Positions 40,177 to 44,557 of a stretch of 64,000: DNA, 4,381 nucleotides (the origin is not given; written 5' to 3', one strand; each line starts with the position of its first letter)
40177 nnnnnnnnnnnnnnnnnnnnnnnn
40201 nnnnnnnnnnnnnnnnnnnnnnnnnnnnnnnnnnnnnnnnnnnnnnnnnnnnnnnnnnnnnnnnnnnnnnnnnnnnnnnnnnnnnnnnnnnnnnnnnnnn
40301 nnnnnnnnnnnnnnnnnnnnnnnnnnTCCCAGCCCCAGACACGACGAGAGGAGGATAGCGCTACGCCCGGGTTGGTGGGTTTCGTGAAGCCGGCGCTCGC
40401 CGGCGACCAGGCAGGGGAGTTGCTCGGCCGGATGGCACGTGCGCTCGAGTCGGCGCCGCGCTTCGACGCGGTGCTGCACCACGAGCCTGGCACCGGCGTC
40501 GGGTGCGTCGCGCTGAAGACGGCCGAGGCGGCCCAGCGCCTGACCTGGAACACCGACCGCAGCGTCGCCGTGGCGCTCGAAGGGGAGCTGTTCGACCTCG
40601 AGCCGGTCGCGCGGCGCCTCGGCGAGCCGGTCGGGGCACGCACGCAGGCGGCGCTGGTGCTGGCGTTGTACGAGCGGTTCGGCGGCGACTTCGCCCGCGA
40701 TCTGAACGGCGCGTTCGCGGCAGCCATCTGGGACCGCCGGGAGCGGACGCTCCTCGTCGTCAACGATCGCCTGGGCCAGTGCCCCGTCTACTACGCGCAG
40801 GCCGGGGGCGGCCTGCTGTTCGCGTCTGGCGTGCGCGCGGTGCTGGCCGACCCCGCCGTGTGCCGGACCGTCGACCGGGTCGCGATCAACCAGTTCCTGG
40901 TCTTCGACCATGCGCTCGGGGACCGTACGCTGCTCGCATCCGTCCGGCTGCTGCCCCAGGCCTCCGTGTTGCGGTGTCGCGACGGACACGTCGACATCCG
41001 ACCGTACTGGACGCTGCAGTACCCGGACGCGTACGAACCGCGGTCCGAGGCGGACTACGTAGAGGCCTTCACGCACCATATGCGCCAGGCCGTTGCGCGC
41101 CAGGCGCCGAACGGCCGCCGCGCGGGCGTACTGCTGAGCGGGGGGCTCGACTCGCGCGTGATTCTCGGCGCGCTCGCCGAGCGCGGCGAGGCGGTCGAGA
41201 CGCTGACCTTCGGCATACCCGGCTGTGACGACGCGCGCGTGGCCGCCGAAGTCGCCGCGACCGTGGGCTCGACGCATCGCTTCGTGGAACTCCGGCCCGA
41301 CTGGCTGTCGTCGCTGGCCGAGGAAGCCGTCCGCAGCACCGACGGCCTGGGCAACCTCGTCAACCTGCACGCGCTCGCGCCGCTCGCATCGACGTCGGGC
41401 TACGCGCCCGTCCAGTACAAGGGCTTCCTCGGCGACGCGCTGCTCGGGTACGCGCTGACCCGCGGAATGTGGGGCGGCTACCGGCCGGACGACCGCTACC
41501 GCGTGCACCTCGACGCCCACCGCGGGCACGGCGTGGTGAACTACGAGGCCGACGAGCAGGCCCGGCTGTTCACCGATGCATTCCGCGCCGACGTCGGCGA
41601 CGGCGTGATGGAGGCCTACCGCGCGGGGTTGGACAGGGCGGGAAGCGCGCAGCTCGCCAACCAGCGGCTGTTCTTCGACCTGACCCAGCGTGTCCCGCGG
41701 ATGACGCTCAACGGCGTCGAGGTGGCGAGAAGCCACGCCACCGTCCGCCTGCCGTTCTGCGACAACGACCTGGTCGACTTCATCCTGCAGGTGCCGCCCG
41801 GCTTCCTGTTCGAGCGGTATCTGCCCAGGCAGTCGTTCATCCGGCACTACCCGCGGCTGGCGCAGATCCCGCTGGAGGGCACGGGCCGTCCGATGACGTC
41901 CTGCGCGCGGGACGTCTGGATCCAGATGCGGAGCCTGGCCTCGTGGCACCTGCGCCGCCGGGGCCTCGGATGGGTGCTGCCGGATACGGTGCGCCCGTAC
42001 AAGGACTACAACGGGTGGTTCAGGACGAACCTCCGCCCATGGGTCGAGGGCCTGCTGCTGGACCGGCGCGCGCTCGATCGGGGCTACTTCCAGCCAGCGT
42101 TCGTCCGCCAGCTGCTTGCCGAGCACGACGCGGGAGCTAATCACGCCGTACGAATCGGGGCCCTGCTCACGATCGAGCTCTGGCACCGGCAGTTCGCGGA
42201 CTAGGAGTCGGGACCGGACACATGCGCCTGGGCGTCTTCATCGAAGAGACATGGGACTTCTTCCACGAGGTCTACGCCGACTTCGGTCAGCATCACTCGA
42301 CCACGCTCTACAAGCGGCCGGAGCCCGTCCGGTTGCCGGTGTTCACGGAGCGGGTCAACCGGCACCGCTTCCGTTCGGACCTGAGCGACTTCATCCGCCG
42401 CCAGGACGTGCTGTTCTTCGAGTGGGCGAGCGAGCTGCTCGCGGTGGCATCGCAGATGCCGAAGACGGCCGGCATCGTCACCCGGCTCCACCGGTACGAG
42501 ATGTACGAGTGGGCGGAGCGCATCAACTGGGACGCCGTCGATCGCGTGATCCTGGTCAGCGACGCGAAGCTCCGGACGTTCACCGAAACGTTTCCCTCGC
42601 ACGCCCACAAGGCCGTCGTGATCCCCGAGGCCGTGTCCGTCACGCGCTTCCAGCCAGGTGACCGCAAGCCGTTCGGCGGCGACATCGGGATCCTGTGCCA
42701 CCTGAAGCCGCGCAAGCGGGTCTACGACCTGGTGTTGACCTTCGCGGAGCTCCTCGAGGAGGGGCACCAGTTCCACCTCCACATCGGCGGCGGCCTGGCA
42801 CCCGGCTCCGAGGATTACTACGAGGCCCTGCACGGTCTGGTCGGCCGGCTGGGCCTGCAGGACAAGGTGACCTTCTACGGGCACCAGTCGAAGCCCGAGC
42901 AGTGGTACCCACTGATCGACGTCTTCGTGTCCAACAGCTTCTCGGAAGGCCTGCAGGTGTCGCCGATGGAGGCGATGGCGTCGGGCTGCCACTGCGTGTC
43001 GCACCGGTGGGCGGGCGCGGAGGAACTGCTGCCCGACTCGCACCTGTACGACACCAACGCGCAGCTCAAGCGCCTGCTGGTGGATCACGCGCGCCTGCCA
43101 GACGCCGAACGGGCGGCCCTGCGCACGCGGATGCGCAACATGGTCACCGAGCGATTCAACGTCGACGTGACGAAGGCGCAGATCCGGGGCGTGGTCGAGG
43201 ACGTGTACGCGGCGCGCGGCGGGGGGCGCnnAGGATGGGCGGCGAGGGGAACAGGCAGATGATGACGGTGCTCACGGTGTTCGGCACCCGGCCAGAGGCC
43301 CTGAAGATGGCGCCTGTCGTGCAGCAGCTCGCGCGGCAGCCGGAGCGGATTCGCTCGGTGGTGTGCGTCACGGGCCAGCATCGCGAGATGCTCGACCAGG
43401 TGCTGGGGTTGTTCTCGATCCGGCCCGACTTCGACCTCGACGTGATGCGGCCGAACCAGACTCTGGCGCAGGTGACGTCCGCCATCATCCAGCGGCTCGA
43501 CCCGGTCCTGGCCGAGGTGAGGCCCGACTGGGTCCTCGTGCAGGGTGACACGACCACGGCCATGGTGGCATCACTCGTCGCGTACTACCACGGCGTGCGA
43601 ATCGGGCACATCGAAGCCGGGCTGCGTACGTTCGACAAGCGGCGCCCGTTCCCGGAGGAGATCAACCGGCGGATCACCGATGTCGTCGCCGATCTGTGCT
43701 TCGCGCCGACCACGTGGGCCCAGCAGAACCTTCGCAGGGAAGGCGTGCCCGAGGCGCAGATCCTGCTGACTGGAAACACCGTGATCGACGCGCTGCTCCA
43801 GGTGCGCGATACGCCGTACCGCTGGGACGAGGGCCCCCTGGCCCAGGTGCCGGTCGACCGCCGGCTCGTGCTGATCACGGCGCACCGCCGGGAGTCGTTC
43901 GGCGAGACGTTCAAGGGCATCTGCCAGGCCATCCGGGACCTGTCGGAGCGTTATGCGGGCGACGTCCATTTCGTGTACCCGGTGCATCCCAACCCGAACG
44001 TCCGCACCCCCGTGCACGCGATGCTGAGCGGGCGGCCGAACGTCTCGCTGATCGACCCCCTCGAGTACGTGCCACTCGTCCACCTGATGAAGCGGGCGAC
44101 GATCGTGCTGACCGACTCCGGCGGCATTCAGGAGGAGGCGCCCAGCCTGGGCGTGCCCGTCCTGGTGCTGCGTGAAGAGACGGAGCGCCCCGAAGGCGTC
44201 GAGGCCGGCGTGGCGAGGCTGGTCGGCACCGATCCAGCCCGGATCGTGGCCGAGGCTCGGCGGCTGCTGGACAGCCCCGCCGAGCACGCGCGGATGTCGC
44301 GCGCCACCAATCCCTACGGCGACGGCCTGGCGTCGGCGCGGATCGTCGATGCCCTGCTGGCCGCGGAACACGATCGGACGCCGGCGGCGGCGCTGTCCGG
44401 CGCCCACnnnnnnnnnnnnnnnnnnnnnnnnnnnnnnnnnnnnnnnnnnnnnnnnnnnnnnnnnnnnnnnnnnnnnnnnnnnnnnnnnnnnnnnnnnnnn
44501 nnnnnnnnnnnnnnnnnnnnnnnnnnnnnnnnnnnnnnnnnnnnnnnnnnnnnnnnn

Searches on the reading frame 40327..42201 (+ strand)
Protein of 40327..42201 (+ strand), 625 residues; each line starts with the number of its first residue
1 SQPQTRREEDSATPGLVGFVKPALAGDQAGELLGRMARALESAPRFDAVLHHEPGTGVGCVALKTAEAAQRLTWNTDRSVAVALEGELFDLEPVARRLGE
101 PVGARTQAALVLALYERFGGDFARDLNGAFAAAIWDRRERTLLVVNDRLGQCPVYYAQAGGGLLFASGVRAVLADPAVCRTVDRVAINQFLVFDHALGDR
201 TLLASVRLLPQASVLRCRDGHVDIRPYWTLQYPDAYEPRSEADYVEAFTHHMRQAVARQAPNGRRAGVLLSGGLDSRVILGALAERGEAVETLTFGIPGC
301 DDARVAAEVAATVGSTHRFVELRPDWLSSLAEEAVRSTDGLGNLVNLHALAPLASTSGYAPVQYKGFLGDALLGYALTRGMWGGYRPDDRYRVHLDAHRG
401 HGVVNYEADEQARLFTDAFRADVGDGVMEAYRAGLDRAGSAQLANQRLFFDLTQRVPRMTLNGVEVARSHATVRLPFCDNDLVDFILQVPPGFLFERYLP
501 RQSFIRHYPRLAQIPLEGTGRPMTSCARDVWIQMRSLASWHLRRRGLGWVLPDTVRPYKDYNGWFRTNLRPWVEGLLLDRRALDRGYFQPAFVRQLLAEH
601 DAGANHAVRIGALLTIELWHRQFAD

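Call 82: search_protein_families(library=pfam, proteins=[window:40327-42201:+], max_evalue=0.001)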
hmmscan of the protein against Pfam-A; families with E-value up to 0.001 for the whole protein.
window:40327-42201:+ (625 aa): 3 families
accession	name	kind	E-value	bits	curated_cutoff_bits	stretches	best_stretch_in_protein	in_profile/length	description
PF00733.27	Asn_synthase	-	1.6e-28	100.8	21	2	250-509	4-277/354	Asparagine synthase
PF13537.11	GATase_7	-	5.2e-18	65.7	25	1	64-173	8-122/123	Glutamine amidotransferase domain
PF13522.11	GATase_6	-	1.2e-15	58.1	27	1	70-167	30-129/130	Glutamine amidotransferase domain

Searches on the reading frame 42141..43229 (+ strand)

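Call 11: search_protein_families(library=pfam, proteins=[window:42141-43229:+], max_evalue=0.001)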
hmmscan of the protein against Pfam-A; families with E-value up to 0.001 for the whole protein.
window:42141-43229:+ (363 aa): 3 families
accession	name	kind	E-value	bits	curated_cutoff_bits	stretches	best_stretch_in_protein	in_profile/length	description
PF13692.12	Glyco_trans_1_4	-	3e-16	60.4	27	1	182-300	4-118/142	Glycosyl transferases group 1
PF00534.26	Glycos_transf_1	-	1.1e-14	54.8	26.4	1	187-298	23-132/172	Glycosyl transferases group 1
PF13524.12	Glyco_trans_1_2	-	0.00018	21.9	25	1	272-342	64-136/144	Glycosyl transferase-like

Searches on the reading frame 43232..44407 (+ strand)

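Call 82: search_protein_families(library=pfam, proteins=[window:43232-44407:+], max_evalue=0.001)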
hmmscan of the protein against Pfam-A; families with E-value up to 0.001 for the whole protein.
window:43232-44407:+ (392 aa): 1 family
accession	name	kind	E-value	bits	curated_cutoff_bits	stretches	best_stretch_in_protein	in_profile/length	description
PF02350.25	Epimerase_2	-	1.6e-117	392.7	30.6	1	37-375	6-346/347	UDP-N-acetylglucosamine 2-epimerase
